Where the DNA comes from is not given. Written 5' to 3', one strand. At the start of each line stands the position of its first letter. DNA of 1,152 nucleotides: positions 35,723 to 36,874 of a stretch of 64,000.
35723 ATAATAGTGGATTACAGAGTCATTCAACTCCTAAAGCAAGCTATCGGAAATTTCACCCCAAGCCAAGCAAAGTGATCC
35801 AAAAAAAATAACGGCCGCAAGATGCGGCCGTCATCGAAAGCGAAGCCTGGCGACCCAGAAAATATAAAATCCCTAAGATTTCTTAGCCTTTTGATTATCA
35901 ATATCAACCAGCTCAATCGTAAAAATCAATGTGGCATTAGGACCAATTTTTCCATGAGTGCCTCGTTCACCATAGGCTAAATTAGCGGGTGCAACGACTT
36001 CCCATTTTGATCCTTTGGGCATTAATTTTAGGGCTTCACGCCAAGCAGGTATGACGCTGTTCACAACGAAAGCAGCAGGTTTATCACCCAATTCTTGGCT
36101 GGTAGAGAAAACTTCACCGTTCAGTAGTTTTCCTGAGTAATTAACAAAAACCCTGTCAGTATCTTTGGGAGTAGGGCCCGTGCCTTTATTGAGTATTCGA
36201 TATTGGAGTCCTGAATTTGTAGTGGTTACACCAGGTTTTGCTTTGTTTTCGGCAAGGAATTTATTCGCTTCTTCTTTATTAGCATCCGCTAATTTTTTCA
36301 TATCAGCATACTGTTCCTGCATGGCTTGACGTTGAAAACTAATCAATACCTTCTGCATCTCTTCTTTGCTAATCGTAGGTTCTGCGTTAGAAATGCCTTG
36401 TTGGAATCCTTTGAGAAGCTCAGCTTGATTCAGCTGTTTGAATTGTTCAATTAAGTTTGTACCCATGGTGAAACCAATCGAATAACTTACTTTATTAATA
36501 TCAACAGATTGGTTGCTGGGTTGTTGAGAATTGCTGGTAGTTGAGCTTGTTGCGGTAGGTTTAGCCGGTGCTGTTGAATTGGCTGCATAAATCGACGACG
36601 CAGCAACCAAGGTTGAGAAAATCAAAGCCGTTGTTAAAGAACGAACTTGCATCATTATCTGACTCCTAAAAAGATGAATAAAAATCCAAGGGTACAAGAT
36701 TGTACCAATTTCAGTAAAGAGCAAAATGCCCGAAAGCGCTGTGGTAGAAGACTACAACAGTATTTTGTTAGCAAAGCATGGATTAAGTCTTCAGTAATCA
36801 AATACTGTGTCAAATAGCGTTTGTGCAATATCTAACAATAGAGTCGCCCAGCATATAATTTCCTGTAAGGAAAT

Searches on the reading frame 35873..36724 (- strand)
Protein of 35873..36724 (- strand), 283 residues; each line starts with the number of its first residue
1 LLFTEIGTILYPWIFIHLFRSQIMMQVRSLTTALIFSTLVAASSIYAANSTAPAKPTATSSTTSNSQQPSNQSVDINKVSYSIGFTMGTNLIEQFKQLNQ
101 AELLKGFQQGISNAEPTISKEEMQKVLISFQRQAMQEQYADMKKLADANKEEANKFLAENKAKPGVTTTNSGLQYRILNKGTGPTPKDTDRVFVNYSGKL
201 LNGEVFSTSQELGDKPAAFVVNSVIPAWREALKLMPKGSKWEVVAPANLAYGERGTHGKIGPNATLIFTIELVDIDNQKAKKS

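Call 41: search_protein_families(library=ncbifam, proteins=[window:35873-36724:-], max_evalue=0.00001)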
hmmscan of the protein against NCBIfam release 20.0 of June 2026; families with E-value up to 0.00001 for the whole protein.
window:35873-36724:- (283 aa): 5 families
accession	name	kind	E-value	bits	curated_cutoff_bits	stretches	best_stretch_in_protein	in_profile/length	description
NF008602.0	PRK11570.1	subfamily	3e-49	167.7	198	1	69-275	4-205/206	FKBP-type peptidyl-prolyl cis-trans isomerase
NF008150.0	PRK10902.1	equivalog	7.8e-45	153.4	215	1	26-281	6-254/271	FKBP-type peptidyl-prolyl cis-trans isomerase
NF053689.1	BamJ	equivalog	9.5e-27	94.4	100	1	133-272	41-184/184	BamJ family beta-barrel-assembly machinery protein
TIGR03516.1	ppisom_GldI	equivalog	4.2e-17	62.1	157.6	1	136-276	35-176/177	gliding motility-associated peptidyl-prolyl isomerase GldI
NF053691.1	BamM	equivalog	2.1e-06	27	315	0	174-230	102-164/376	BamM family beta-barrel-assembly machinery protein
